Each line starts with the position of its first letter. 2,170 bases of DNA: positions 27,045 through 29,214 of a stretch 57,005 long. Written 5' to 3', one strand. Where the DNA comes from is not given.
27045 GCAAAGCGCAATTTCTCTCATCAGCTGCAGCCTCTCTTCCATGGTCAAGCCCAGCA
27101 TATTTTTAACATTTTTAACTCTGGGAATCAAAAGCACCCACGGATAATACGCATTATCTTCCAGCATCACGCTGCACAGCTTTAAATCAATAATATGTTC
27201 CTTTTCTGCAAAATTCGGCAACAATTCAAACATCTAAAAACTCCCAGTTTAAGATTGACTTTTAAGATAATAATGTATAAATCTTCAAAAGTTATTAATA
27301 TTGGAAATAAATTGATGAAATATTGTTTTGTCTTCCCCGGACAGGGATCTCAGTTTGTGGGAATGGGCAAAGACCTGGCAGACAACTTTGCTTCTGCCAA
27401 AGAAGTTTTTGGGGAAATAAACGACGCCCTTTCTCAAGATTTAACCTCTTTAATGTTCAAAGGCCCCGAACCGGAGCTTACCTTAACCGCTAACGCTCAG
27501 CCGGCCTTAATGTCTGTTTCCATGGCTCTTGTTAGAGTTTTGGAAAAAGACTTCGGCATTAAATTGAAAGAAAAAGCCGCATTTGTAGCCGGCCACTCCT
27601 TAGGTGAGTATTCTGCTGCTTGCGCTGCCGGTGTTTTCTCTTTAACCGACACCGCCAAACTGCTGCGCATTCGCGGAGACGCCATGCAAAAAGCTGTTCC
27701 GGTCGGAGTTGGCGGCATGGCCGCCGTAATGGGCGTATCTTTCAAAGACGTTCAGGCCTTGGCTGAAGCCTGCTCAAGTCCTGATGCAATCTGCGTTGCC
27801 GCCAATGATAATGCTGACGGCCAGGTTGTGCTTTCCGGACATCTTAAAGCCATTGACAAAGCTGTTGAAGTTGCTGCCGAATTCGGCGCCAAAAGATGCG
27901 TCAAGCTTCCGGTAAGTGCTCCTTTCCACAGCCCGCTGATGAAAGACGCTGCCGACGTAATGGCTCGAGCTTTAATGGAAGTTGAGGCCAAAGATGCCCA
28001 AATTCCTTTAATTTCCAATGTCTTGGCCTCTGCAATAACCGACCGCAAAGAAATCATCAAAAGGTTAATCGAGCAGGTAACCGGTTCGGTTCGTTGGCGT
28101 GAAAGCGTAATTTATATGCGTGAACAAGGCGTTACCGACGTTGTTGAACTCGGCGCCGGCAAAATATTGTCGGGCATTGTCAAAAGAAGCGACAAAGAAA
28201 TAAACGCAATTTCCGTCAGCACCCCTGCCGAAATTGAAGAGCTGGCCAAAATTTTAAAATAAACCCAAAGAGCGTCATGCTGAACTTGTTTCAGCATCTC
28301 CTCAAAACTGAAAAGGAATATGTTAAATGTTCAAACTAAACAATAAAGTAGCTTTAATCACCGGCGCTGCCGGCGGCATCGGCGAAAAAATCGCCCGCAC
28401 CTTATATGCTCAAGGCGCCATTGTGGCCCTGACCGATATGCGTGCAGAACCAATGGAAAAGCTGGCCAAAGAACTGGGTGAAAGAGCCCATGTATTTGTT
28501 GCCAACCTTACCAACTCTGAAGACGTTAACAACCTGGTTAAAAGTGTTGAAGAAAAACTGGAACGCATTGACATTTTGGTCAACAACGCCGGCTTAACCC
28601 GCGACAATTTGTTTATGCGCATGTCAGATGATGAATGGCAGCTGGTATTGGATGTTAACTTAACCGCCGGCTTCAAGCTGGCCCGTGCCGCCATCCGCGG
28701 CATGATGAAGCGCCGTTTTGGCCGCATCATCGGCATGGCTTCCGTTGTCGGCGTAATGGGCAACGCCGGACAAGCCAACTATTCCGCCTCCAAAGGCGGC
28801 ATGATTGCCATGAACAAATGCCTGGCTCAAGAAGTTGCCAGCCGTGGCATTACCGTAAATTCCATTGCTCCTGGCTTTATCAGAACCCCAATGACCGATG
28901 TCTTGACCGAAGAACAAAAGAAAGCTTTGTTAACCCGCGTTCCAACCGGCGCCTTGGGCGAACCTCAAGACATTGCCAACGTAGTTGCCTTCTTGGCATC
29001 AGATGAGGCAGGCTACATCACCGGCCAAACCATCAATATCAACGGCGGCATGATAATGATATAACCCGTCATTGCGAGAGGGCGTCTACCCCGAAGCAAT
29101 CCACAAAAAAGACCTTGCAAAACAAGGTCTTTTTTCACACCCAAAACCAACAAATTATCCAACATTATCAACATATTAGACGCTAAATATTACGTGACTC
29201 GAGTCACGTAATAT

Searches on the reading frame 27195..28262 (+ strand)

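Call 20: search_protein_families(library=pfam, max_evalue=0.00001, proteins=[window:27195-28262:+])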
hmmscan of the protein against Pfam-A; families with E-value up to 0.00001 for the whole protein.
window:27195-28262:+ (355 aa): 1 family
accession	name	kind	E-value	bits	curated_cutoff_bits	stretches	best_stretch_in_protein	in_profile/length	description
PF00698.26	Acyl_transf_1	-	3.4e-34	119.2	32.7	1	45-336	2-282/319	Acyl transferase domain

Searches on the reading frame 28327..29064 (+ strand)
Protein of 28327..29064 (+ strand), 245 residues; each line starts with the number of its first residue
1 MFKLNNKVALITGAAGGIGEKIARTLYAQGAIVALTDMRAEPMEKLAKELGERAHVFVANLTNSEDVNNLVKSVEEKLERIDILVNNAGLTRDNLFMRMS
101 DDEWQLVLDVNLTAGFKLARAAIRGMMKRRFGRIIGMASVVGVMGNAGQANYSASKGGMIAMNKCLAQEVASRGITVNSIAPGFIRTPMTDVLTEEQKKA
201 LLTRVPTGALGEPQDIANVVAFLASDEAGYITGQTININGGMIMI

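Call 21: search_protein_families(library=pfam, max_evalue=0.00001, proteins=[window:28327-29064:+])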
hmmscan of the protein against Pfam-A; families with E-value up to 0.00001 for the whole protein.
window:28327-29064:+ (245 aa): 3 families
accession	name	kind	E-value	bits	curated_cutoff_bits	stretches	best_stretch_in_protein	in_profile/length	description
PF13561.12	adh_short_C2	-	6.2e-66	222.8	27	1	13-242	1-235/236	Enoyl-(Acyl carrier protein) reductase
PF00106.31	adh_short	-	2.9e-60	203.5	26.6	1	7-197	1-194/195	short chain dehydrogenase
PF08659.16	KR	-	2.6e-21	76.8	22.6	1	9-184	3-177/180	KR domain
